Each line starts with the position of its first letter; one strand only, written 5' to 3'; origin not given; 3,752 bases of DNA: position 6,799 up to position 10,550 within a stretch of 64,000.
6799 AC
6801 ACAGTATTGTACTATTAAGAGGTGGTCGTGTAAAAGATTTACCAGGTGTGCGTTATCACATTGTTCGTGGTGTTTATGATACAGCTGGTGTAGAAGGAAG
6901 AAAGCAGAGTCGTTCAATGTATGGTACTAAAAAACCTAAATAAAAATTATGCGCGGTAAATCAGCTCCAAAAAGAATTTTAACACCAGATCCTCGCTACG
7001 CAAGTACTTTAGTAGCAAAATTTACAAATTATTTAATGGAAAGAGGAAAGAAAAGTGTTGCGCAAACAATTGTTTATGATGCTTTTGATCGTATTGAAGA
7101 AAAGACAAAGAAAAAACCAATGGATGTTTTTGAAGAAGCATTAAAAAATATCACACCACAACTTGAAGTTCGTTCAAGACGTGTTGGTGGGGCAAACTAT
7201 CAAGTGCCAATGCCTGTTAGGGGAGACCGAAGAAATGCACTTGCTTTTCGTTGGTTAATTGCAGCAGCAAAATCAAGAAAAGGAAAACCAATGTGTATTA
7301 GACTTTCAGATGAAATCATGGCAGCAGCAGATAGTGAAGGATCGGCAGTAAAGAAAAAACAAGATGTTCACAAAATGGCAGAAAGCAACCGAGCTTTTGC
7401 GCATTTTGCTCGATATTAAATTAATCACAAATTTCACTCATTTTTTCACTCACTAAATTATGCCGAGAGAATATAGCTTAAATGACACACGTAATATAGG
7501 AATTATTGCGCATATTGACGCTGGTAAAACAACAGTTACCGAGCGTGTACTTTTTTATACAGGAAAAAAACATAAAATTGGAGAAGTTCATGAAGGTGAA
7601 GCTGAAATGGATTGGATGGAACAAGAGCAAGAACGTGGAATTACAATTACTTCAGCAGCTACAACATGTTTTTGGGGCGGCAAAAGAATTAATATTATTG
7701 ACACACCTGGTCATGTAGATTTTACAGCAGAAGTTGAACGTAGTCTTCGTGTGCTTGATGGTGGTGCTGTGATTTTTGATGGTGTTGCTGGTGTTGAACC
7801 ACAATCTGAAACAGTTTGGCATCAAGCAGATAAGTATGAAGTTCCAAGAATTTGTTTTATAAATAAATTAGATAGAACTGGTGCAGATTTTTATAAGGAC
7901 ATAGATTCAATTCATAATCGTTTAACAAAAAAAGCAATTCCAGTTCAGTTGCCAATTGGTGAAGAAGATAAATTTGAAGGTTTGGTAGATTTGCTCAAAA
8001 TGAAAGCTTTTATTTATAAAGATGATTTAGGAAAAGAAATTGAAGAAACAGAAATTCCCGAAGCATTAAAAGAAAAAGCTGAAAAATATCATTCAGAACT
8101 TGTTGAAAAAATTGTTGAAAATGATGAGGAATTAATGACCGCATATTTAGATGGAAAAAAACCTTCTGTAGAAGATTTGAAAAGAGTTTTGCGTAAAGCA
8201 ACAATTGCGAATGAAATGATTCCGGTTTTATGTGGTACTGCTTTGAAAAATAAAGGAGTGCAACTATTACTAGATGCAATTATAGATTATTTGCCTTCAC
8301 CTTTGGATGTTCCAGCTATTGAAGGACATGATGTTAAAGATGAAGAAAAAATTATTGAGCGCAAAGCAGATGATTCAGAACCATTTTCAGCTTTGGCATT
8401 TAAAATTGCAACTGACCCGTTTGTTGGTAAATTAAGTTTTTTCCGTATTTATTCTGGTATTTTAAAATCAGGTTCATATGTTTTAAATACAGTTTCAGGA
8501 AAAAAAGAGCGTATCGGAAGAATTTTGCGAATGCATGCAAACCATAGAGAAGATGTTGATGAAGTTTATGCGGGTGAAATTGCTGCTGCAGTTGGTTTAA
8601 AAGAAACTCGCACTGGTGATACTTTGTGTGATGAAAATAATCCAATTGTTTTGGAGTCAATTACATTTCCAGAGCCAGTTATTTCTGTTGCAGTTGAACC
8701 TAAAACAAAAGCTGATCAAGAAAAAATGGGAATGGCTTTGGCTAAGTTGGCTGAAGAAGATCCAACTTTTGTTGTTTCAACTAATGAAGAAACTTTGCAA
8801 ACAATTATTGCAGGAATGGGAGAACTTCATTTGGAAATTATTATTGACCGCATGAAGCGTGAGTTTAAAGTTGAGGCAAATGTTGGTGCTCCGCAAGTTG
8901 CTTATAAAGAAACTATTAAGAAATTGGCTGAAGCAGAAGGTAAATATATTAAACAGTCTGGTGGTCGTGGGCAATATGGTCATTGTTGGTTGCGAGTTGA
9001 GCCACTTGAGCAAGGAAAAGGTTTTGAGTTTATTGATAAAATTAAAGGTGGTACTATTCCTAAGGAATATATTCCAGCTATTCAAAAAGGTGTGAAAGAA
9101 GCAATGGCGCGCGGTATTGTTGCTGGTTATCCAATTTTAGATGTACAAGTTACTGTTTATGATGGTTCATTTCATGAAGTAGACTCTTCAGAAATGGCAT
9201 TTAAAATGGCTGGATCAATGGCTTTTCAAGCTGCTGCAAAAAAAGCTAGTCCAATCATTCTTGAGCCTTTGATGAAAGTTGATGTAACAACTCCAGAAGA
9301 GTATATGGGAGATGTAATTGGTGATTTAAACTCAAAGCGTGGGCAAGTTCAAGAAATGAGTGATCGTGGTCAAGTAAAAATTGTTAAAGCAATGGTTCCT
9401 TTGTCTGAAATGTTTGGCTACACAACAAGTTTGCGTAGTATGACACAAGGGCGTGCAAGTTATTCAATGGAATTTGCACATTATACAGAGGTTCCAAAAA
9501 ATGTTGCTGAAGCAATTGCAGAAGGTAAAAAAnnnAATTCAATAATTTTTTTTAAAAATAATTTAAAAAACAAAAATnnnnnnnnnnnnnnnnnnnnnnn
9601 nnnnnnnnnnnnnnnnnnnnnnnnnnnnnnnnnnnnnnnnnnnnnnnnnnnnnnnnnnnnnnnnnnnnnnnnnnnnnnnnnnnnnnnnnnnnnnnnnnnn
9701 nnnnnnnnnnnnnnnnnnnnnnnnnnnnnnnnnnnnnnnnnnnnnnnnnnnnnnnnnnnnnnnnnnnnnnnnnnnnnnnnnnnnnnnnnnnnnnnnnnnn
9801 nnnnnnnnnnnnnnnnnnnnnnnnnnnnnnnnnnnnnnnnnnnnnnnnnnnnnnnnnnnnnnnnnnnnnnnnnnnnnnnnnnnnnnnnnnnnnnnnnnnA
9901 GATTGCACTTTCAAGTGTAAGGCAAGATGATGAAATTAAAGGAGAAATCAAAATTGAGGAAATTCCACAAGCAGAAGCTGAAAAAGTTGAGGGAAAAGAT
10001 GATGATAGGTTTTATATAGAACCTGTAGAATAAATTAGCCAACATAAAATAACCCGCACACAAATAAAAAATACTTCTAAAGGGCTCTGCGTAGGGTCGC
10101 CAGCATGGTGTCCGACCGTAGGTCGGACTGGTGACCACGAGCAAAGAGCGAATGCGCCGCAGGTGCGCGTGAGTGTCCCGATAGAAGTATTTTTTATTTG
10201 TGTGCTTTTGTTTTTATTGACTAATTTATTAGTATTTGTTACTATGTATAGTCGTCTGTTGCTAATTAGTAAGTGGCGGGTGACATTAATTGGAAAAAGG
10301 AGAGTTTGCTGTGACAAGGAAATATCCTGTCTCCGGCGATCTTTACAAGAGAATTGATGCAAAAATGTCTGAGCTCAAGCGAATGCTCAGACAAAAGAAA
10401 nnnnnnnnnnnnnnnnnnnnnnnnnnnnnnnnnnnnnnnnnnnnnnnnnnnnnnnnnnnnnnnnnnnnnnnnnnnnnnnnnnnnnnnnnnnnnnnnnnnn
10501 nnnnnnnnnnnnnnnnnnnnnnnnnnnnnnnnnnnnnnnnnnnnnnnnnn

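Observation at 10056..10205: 150-bp element with 23-bp perfect terminal inverted repeats enclosing a GC-rich structured core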

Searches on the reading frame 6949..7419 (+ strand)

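Call 10: search_protein_families(library=pfam, proteins=[window:6949-7419:+], max_evalue=0.01)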
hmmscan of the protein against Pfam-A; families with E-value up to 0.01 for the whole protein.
window:6949-7419:+ (156 aa): 1 family
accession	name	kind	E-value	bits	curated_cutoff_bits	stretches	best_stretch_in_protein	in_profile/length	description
PF00177.27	Ribosomal_S7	-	1.5e-62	210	24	1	2-148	2-148/148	Ribosomal protein S7p/S5e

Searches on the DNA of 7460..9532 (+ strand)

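Call 91: search_rna_families(sources=[L006, L007, L014, L015, L019, L022, L029, L085, L086, L088], threshold=gathering)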
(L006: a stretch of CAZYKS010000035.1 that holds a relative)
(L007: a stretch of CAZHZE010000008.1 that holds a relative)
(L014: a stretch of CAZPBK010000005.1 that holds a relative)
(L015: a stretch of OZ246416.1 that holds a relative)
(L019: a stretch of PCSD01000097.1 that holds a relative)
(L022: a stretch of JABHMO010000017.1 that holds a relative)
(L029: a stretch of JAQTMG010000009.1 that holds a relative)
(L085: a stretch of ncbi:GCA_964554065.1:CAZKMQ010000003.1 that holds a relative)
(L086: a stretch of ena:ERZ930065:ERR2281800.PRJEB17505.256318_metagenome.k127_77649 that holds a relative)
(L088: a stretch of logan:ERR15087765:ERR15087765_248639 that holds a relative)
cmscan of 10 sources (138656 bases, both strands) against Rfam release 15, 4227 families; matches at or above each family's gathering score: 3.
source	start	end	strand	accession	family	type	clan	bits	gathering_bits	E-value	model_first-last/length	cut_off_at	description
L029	3236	3308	-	RF00005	tRNA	Gene; tRNA;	CL00001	66.1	29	8.1e-12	1-71/71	no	tRNA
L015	714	784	+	RF00005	tRNA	Gene; tRNA;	CL00001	63.4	29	4.6e-11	1-71/71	no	tRNA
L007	2325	2395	+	RF00005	tRNA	Gene; tRNA;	CL00001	57.5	29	1.8e-09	1-71/71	no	tRNA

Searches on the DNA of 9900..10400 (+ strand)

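Call 5: search_rna_families(source=window, start=9900, end=10400, threshold=evalue, max_evalue=10, show_alignments=3)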
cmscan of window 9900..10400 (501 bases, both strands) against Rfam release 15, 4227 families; matches with E-value up to 10: 5.
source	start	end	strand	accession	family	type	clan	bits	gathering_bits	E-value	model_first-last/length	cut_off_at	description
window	9995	10092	+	RF01214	snR51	Gene; snRNA; snoRNA; CD-box;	CL00058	20.1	44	9.3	1-98/98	no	Small nucleolar RNA snR51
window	9950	10028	+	RF01181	snR77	Gene; snRNA; snoRNA; CD-box;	CL00057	16.4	50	8.3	1-83/83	no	Small nucleolar RNA snR77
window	10288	10376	+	RF02474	GlsR5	Gene; snRNA; snoRNA; CD-box;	-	14.7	100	0.75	1-89/89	no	Small nucleolar RNA GlsR5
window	9971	10032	+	RF01306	sR52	Gene; snRNA; snoRNA; CD-box;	-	13.5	50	2.7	1-60/60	no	Small nucleolar RNA sR52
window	9907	9963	+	RF01824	RUF20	Gene;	-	12.1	60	1.6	1-425/425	no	RNA of unknown function 20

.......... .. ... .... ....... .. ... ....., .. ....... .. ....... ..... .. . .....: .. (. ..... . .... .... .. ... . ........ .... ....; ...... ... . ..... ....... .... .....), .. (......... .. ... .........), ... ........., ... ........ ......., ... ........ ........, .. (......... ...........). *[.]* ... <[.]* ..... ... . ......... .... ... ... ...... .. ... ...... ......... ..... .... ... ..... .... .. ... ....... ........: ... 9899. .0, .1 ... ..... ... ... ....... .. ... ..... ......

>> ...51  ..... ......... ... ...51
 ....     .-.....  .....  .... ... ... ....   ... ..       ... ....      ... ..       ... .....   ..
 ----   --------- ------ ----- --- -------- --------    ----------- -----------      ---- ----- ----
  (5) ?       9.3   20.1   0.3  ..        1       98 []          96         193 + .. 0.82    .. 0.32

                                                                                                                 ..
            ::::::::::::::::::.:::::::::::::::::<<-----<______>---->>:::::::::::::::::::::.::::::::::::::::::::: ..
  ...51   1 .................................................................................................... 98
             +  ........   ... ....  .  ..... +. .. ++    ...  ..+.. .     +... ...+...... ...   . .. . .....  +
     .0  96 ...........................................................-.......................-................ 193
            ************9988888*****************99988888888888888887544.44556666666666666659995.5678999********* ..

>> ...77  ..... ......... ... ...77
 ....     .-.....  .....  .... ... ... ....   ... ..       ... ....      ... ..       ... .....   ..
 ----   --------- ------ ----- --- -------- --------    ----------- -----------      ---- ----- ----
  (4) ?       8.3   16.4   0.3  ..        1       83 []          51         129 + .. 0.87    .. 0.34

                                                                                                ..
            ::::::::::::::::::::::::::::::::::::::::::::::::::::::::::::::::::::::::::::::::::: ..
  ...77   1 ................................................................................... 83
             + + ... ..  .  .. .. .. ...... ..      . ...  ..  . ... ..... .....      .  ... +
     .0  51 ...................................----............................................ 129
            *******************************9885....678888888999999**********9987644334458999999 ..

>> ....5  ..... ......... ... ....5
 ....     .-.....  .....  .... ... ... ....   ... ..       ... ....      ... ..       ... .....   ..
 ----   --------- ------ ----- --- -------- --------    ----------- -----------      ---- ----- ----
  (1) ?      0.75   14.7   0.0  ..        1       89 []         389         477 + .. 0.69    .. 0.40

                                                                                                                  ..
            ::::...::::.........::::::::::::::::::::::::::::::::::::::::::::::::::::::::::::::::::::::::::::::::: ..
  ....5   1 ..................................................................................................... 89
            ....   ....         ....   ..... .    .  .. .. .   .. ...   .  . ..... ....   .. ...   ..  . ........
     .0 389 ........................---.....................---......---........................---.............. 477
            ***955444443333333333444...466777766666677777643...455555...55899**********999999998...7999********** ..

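Call 25: search_dna_similar(query=window:10040-10225:+, collection=phages, mode=distant, max_evalue=1)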
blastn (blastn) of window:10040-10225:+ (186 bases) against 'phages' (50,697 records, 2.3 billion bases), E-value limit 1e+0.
No match.

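Call 66: search_dna_similar(query=window:10056-10205:+, collection=plasmids, mode=distant, max_evalue=1)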
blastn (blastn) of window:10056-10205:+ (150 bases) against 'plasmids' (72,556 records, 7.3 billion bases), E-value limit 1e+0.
No match.
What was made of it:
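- Tried and rejected: Phage and plasmid BLAST: no match (calls 25, 66).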

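Call 71: build_rna_model(alignment_id=A2, structure=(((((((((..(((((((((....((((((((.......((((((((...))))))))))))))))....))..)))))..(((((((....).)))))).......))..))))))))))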
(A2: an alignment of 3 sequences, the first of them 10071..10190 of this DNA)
Model R1 built from alignment A2 (3 sequences, 120 columns); structure: as given.
model positions 120; base pairs 41; branch points 1; effective number of sequences 0.56; information 0.591 bits per position. Calibrated on 0.2 Mb of random sequence (short: E-values are rough).
structure used (alignment columns):
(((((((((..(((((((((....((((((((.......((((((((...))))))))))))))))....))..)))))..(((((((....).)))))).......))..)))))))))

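Call 72: search_with_rna_model(model_id=R1, sources=[window, L001, L005, L006, L007, L008, L009, L010, L011, L012, L013, L014, L015, L016, L017, L018, L019, L020, L021, L022, L023, L024, L025, L026, L027, L028, L029, L030, L031, L032, L033, L034, L035, L036, L037, L038, L039, L040, L041, L042, L043, L044, L045, L046, L047, L048, L049, L050, L051, L052, L053, L054, L055, L056, L057, L058, L059, L060, L061, L062, L063, L064, L065, L066, L067, L068, L069, L070, L071, L072, L073, L074, L075, L076, L077, L078, L079, L080, L081, L082, L083, L084, L085, L086, L088], max_evalue=10)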
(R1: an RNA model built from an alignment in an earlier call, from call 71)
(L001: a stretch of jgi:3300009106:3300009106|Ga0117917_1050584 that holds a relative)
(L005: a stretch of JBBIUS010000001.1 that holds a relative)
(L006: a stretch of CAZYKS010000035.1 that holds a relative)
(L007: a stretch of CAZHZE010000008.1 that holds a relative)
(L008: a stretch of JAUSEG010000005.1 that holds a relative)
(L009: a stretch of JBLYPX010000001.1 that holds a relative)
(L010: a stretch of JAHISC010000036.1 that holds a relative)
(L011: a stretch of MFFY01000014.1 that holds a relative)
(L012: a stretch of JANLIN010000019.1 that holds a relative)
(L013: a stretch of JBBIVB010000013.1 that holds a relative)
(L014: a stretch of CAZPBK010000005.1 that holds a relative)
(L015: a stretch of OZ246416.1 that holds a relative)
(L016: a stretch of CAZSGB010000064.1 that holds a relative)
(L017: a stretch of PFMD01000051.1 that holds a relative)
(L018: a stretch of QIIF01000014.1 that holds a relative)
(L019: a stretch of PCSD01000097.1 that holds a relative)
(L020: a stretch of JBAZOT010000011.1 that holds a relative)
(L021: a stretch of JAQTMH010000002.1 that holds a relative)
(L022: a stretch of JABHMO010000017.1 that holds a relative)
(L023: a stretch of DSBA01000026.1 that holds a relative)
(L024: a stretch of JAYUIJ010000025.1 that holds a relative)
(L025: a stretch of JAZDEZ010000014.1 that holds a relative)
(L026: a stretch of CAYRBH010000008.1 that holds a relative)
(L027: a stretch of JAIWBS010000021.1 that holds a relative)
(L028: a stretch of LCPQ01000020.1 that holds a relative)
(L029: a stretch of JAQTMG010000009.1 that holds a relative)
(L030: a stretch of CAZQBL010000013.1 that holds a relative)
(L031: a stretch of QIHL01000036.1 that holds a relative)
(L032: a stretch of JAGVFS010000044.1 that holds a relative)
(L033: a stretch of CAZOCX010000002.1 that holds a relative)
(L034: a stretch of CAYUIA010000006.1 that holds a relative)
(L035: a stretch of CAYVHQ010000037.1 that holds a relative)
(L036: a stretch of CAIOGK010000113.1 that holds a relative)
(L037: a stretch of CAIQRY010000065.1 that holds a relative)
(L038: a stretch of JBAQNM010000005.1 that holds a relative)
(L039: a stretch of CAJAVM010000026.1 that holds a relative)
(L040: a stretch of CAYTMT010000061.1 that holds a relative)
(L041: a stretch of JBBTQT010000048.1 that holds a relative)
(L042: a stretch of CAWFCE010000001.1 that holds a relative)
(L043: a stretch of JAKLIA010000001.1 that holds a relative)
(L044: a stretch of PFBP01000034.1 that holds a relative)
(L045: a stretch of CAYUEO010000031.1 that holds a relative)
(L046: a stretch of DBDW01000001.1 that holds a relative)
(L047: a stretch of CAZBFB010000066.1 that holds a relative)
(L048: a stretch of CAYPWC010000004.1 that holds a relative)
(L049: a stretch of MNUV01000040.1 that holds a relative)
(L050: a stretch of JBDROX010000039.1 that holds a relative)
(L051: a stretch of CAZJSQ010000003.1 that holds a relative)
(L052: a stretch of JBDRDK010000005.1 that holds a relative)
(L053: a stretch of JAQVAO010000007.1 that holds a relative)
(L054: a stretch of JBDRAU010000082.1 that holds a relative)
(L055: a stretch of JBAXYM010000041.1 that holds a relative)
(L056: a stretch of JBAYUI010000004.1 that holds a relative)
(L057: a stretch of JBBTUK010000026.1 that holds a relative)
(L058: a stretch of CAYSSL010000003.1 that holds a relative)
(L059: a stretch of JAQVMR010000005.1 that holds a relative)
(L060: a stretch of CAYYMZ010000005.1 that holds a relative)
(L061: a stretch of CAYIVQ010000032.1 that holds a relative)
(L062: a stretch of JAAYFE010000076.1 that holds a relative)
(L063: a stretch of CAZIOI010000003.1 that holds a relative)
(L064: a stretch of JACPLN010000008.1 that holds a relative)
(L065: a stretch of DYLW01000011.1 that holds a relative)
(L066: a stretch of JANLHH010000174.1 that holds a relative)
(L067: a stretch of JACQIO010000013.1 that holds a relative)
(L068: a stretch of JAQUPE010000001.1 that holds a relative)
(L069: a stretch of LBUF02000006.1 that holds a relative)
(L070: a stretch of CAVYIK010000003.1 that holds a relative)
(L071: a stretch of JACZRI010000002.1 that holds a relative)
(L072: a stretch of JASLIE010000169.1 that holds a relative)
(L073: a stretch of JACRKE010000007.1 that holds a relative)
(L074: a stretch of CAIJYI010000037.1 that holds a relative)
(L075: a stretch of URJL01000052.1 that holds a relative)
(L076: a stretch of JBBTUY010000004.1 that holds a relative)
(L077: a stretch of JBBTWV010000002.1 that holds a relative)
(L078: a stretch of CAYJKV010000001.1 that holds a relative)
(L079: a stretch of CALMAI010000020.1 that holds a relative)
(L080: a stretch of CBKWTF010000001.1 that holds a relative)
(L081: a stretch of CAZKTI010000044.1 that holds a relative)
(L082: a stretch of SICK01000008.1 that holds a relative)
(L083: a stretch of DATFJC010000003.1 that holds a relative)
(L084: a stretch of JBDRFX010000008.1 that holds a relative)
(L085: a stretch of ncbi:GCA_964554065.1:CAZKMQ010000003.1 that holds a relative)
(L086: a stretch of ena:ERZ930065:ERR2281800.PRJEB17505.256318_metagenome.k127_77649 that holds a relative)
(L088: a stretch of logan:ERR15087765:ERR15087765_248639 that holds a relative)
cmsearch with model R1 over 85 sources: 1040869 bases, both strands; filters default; matches with E-value up to 10: 1.
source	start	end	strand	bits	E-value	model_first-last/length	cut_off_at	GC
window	10071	10190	+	151.6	5.4e-48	1-120/120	no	0.58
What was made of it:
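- A covariance model of the core finds nothing in 1.04 Mb of related Patescibacteria loci (call 72).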
